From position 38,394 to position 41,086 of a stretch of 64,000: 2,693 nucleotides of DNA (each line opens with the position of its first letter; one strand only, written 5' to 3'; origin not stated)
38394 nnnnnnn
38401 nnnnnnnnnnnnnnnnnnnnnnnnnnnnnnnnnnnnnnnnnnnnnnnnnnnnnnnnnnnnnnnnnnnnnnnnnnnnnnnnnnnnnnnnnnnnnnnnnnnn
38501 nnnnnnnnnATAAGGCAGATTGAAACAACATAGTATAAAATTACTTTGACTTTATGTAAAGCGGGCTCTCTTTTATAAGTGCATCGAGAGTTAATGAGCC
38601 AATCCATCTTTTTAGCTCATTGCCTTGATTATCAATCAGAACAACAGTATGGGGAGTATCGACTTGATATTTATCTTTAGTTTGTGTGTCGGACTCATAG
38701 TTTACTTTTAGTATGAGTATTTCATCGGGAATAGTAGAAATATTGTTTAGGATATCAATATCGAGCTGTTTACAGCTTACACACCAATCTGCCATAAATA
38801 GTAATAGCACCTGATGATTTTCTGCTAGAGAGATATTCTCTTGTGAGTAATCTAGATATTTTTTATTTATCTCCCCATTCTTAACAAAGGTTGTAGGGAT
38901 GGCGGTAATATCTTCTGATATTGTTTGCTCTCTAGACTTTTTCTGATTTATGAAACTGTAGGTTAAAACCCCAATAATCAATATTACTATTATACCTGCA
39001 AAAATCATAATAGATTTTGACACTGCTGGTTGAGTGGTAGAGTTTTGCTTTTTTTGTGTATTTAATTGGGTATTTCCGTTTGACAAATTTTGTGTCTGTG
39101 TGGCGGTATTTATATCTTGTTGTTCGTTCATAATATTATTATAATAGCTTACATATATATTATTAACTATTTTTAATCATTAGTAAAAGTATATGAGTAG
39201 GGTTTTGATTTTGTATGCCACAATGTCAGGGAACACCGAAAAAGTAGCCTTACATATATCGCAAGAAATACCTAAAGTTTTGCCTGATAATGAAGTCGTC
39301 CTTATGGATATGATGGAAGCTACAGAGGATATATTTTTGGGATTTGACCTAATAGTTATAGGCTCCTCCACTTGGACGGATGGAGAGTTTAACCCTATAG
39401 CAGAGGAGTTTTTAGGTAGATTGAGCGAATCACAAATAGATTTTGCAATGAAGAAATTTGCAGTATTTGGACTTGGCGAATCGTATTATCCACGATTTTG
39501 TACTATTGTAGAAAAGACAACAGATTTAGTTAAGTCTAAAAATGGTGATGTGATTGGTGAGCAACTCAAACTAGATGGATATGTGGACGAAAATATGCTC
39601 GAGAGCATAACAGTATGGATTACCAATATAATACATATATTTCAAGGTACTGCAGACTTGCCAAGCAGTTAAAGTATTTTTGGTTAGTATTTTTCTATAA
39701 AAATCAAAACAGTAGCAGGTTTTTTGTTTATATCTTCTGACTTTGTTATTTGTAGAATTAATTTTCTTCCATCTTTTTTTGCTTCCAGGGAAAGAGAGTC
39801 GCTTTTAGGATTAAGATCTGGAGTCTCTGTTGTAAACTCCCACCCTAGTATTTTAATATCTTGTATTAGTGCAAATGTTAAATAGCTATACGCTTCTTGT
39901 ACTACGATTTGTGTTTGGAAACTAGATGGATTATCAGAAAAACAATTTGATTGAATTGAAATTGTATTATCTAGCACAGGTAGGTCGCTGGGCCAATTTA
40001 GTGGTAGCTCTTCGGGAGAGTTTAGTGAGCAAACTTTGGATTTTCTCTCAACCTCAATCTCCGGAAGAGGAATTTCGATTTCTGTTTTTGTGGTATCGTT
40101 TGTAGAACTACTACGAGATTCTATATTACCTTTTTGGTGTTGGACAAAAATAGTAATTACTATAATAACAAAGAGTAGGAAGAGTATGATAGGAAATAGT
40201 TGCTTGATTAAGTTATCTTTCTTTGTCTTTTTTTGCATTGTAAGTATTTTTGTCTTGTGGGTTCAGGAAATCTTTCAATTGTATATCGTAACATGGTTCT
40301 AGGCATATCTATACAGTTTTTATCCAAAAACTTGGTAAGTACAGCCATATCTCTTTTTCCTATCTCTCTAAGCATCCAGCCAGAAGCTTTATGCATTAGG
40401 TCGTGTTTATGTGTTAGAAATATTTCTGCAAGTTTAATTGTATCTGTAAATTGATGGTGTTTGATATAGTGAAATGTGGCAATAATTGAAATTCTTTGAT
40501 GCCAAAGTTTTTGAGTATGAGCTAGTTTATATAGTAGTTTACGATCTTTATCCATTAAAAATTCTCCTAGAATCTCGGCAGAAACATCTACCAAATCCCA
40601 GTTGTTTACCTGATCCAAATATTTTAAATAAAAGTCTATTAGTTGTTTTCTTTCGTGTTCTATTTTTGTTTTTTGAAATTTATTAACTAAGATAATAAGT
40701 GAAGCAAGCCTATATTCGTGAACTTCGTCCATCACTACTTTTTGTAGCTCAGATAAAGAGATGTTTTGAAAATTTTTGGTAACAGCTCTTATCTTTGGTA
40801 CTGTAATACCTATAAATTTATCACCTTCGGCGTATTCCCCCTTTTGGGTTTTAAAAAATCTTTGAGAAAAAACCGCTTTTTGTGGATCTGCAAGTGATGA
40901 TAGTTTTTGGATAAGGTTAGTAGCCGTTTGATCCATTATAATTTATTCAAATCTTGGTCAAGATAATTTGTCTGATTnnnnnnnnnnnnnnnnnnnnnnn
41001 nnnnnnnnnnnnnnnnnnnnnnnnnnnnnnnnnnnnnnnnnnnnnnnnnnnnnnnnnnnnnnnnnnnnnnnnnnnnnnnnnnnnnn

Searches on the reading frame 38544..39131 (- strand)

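Call 29: search_protein_families(library=pfam, proteins=[window:38544-39131:-])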
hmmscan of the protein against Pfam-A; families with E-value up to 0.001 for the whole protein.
window:38544-39131:- (196 aa): 3 families
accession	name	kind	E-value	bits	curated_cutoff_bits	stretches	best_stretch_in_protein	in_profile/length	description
PF00085.26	Thioredoxin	-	1.1e-12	48.3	23.5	1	104-187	17-99/103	Thioredoxin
PF13098.12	Thioredoxin_2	-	2.4e-05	25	27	1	104-184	4-99/104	Thioredoxin-like domain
PF13899.12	Thioredoxin_7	-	0.00065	20.2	27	0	104-164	16-80/83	Thioredoxin-like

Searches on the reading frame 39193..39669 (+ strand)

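Call 29: search_protein_families(library=pfam, proteins=[window:39193-39669:+])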
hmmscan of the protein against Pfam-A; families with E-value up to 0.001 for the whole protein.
window:39193-39669:+ (159 aa): 3 families
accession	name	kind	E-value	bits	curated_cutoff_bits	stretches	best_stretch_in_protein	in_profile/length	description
PF00258.30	Flavodoxin_1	-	5.3e-19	69.2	25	1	6-137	1-137/143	Flavodoxin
PF12641.12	Flavodoxin_3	-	4.2e-08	33.6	27.5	1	5-137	1-119/160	Flavodoxin domain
PF12724.12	Flavodoxin_5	-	1.2e-06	29.3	27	1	5-77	1-69/145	Flavodoxin domain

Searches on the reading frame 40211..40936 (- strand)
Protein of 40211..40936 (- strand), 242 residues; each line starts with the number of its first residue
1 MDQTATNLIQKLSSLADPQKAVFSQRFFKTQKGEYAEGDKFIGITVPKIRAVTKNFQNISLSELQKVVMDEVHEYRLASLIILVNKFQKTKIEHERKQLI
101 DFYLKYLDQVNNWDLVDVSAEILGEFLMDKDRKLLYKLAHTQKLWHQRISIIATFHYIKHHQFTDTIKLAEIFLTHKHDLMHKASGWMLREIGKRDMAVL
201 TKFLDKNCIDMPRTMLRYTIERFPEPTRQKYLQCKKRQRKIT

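Call 30: search_protein_families(library=pfam, proteins=[window:40211-40936:-])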
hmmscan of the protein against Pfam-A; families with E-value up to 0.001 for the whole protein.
window:40211-40936:- (242 aa): 1 family
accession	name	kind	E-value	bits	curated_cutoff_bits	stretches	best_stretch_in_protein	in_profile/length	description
PF08713.17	DNA_alkylation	-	3.2e-55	187.5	21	1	9-223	2-213/213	DNA alkylation repair enzyme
